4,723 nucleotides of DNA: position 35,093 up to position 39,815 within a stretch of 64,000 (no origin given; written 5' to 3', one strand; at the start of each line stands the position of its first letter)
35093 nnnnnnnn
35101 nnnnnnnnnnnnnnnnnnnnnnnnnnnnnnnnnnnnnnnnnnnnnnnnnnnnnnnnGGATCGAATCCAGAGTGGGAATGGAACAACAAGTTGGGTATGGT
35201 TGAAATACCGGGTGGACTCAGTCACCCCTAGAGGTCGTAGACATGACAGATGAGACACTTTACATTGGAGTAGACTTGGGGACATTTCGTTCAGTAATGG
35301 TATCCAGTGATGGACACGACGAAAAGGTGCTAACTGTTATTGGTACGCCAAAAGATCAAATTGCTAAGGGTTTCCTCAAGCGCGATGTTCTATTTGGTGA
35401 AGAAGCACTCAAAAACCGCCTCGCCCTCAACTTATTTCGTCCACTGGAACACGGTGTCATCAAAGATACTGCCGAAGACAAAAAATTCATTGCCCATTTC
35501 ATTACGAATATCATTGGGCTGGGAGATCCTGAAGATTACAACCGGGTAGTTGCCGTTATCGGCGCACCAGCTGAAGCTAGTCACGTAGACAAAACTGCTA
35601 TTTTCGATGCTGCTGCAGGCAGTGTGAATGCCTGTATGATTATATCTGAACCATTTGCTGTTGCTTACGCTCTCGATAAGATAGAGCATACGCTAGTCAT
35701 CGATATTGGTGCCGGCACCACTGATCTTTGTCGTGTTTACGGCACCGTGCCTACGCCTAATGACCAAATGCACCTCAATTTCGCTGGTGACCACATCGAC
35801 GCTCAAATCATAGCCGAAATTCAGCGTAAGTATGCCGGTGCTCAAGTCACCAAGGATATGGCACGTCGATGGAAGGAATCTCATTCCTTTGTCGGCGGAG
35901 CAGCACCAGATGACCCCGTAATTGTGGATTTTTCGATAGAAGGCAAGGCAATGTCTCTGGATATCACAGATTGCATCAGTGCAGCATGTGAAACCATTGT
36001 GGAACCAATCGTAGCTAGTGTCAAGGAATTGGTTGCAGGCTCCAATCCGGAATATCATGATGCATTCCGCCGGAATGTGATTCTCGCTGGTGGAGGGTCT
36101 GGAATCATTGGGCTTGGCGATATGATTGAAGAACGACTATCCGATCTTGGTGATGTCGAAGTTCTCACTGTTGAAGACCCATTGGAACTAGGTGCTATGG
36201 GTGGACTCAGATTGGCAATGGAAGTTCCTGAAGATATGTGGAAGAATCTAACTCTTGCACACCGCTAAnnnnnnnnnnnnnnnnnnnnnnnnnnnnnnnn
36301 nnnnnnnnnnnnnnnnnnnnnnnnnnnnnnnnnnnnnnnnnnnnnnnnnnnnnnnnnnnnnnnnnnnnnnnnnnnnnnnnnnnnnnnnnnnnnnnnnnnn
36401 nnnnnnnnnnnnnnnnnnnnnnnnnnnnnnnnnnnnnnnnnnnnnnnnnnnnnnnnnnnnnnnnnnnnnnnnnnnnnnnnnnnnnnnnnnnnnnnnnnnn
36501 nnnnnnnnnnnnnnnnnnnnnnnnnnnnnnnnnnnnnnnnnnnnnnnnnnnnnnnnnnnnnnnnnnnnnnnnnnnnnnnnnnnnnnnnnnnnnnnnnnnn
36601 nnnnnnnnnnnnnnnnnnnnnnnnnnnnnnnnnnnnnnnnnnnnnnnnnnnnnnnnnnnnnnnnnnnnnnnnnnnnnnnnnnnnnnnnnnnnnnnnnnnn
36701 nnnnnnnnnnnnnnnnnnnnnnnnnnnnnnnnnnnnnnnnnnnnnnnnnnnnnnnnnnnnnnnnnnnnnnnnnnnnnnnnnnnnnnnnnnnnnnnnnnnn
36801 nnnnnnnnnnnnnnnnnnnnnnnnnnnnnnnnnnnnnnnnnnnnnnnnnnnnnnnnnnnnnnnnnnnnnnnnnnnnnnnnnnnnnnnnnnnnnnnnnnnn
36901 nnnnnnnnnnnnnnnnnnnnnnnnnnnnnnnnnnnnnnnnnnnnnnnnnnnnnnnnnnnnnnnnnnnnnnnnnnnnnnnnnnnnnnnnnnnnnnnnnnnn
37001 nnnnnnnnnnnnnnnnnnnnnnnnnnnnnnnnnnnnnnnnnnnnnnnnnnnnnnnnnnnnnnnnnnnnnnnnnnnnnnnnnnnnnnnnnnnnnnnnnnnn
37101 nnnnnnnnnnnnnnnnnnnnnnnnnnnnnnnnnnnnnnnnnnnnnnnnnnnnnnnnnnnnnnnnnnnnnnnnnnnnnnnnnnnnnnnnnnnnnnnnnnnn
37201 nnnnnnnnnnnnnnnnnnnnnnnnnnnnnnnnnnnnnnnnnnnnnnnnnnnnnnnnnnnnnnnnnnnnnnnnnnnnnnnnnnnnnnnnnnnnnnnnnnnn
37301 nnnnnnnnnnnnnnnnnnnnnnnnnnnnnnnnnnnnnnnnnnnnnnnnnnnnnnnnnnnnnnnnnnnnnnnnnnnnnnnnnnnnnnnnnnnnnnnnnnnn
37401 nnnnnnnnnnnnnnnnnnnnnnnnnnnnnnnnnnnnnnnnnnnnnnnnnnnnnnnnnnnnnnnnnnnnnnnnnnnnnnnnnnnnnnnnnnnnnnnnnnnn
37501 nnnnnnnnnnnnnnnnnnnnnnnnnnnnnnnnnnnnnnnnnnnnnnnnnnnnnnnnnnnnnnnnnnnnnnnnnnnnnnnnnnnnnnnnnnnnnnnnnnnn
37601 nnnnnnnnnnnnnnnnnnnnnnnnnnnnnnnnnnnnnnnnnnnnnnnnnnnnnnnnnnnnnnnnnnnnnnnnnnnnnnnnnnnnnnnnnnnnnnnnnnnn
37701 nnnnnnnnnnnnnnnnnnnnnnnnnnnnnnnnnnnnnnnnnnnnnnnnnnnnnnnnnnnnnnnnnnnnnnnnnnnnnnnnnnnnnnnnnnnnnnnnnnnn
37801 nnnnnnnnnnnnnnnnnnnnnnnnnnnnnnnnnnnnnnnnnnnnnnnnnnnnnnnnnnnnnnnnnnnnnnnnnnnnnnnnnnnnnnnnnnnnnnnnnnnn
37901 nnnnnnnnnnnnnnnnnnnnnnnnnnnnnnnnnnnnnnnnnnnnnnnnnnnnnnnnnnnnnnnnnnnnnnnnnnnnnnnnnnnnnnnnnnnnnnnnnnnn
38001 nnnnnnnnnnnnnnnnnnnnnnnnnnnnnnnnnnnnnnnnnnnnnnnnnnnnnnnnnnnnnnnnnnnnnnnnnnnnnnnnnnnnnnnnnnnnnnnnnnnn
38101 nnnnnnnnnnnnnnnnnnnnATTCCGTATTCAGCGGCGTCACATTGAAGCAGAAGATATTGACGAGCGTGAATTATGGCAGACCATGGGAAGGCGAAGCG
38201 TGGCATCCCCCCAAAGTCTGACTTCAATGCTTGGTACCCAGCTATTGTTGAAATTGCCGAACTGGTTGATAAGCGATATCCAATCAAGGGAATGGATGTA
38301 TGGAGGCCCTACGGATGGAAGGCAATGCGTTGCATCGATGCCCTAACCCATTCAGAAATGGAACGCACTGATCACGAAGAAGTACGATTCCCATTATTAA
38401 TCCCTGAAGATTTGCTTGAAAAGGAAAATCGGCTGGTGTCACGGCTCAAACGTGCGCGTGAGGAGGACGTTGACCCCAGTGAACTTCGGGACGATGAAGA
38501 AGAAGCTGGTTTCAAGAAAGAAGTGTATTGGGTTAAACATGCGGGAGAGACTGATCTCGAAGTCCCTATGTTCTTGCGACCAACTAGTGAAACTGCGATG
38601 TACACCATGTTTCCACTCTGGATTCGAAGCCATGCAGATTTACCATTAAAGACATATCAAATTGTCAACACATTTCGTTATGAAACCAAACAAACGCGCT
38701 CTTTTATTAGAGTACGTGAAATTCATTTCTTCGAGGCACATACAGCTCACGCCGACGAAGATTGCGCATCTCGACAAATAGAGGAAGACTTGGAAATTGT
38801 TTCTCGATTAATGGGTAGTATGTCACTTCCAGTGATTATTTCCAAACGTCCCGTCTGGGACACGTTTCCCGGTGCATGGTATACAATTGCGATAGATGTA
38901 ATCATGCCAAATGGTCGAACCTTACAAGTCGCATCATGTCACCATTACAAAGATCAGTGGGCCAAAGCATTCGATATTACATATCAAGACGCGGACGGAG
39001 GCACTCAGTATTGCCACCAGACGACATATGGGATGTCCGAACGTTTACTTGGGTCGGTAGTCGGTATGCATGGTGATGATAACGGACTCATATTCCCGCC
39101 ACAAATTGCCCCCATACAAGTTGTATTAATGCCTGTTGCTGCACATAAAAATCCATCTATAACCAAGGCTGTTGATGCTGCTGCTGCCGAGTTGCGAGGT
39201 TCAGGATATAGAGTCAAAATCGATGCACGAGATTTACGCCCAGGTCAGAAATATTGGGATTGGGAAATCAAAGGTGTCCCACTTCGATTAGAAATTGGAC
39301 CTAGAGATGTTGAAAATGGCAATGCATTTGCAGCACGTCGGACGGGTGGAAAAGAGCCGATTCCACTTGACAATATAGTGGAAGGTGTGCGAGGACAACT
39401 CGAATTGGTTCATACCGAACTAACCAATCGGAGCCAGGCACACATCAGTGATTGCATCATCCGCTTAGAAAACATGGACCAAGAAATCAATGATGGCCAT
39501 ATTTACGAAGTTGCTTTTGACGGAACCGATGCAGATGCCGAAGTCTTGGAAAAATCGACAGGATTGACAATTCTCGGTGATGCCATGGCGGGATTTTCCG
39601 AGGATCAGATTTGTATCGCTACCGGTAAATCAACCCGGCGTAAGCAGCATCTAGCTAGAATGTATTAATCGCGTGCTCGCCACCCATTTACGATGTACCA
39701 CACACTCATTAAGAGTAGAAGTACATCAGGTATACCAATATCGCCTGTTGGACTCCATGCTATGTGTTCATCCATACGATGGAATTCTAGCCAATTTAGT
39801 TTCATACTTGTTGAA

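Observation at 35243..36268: MamK-family actin homologue in an archaeon without magnetosome genes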

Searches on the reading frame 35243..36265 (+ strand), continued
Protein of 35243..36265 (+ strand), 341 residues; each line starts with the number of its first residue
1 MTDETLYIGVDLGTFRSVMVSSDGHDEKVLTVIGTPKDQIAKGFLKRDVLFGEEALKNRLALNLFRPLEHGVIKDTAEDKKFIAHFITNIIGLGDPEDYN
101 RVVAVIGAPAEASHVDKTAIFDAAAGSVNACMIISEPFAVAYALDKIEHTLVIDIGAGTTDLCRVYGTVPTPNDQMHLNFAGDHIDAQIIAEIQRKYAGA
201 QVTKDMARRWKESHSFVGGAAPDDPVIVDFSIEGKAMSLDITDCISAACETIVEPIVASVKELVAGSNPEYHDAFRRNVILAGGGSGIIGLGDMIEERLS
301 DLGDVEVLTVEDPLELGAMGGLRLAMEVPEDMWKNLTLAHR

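Call 64: search_protein_families(library=ncbifam, proteins=[P0190, P0159, P0165, P0140, P0126, L079:511-1506:+, L071:1030-2040:+, L062:6001-7002:+, P0104], max_evalue=1e-20)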
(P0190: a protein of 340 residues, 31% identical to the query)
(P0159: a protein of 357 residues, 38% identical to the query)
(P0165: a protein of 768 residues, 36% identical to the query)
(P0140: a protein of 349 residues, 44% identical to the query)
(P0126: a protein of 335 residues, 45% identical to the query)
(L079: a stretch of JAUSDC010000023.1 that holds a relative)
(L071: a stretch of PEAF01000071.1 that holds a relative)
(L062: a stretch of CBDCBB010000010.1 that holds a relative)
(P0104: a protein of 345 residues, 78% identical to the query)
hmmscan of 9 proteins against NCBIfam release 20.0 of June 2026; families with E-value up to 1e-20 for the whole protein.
P0190 (340 aa): 2 families
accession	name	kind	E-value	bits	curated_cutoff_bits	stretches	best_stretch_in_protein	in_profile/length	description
NF040964.1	MamK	subfamily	9.9e-142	471.9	400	1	11-340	1-330/335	MamK family actin-like protein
NF053558.1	BeeR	equivalog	1.7e-45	155.6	530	1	11-337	1-345/349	BeeR family actin-like protein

P0159 (357 aa): 3 families
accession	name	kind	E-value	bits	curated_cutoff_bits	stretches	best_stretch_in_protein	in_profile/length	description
NF040964.1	MamK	subfamily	9e-153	508.2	400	1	23-355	2-334/335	MamK family actin-like protein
NF053558.1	BeeR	equivalog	5.7e-61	206.4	530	1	23-349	2-346/349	BeeR family actin-like protein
NF010539.0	PRK13927.1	subfamily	2.2e-21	76.1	293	1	23-315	8-305/339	rod shape-determining protein MreB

P0165 (768 aa): 4 families
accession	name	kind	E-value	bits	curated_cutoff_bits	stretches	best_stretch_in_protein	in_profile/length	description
NF040964.1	MamK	subfamily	6.2e-134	446.2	400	1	434-765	2-333/335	MamK family actin-like protein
TIGR00065.1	ftsZ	equivalog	5.6e-105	351.5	295.2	1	4-315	20-333/353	cell division protein FtsZ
NF053558.1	BeeR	equivalog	5e-58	196.8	530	1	433-761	1-347/349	BeeR family actin-like protein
NF010539.0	PRK13927.1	subfamily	1.9e-22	79.6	293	1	435-752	9-327/339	rod shape-determining protein MreB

P0140 (349 aa): 2 families
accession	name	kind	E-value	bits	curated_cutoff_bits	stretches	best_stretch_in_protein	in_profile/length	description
NF040964.1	MamK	subfamily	1.6e-127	425.2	400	1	21-348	1-329/335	MamK family actin-like protein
NF053558.1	BeeR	equivalog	1.8e-62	211.4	530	1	21-348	1-347/349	BeeR family actin-like protein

P0126 (335 aa): 3 families
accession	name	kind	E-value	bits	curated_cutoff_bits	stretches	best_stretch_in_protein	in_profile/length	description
NF040964.1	MamK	subfamily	1.7e-98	329.8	400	1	6-334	1-330/335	MamK family actin-like protein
NF053558.1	BeeR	equivalog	2.8e-61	207.5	530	1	6-329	1-343/349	BeeR family actin-like protein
NF010539.0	PRK13927.1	subfamily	5.1e-22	78.2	293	1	8-321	9-324/339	rod shape-determining protein MreB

L079:511-1506:+ (332 aa): 2 families
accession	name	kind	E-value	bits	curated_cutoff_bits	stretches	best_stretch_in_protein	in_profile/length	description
NF040964.1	MamK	subfamily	5.4e-121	403.7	400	1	4-332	1-330/335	MamK family actin-like protein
NF053558.1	BeeR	equivalog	6.7e-57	193.1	530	1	4-331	1-347/349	BeeR family actin-like protein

L071:1030-2040:+ (337 aa): 2 families
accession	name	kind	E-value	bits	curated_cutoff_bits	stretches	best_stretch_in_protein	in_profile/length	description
NF040964.1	MamK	subfamily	6.9e-129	429.7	400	1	4-336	1-330/335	MamK family actin-like protein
NF053558.1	BeeR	equivalog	8.7e-64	215.7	530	1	4-336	1-348/349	BeeR family actin-like protein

L062:6001-7002:+ (334 aa): 4 families
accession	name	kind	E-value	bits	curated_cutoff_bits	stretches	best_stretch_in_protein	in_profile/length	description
NF040964.1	MamK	subfamily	1.2e-119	399.2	400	1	2-333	2-330/335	MamK family actin-like protein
NF053558.1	BeeR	equivalog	3.2e-67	227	530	1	2-333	2-348/349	BeeR family actin-like protein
NF010539.0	PRK13927.1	subfamily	2.5e-24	85.8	293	1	3-319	9-323/339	rod shape-determining protein MreB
TIGR00904.1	mreB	subfamily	1.9e-22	79.7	365.75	1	60-318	64-322/334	MreB/Mrl family cell shape determining protein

P0104 (345 aa): 4 families
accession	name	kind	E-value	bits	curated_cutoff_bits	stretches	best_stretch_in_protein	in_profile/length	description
NF040964.1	MamK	subfamily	5.8e-108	360.9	400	1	10-341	1-331/335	MamK family actin-like protein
NF053558.1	BeeR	equivalog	2.3e-63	214.3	530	1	10-340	1-348/349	BeeR family actin-like protein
NF010539.0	PRK13927.1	subfamily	6.7e-27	94.3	293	1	12-327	9-324/339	rod shape-determining protein MreB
TIGR00904.1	mreB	subfamily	7.3e-24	84.4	365.75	1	65-325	61-322/334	MreB/Mrl family cell shape determining protein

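Call 75: find_related_loci(query=A3, collection=viral_contigs, flank=5000)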
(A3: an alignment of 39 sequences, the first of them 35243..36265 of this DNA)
Query A3 (341 aa) in viral_contigs; peptide patterns used: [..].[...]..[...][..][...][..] (x = any residue, [..] = any of these).
159 stretches matched a pattern; 3 encode a relative of the query (tblastn E <= 1e-3); 3 distinct loci.
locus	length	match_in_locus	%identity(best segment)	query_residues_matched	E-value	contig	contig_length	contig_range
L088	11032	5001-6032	44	4-339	5e-85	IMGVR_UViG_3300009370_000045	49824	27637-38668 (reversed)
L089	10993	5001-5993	37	6-336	2e-72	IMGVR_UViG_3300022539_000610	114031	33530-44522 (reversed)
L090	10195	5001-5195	40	104-163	1e-5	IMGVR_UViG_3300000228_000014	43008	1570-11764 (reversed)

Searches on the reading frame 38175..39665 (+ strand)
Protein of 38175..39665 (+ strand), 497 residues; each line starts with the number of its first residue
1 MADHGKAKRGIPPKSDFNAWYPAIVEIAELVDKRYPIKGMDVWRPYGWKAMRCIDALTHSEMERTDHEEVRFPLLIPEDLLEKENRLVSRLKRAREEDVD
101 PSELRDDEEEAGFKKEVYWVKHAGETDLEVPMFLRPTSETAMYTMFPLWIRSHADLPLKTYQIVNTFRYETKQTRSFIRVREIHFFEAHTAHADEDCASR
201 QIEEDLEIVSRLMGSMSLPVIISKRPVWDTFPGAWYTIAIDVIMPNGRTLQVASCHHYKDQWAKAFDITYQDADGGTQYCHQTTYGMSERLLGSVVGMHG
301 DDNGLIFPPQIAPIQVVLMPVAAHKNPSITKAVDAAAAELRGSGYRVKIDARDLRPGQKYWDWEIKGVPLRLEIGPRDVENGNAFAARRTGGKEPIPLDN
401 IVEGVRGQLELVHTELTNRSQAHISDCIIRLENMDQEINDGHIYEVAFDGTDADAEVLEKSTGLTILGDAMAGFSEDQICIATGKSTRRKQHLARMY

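Call 3: search_protein_families(library=pfam, proteins=[window:38175-39665:+], max_evalue=0.01)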
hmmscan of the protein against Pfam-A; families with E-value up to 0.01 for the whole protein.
window:38175-39665:+ (497 aa): 3 families
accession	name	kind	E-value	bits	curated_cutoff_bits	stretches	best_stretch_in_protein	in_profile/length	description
PF00587.30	tRNA-synt_2b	-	7e-26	91.8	29.3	1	118-296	1-176/179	tRNA synthetase class II core domain (G, H, P, S and T)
PF03129.25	HGTP_anticodon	-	8e-15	55.2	21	1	315-406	1-92/94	Anticodon binding domain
PF09180.16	ProRS-C_1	-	0.00045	20.7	31.5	1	432-497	2-71/71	Prolyl-tRNA synthetase, C-terminal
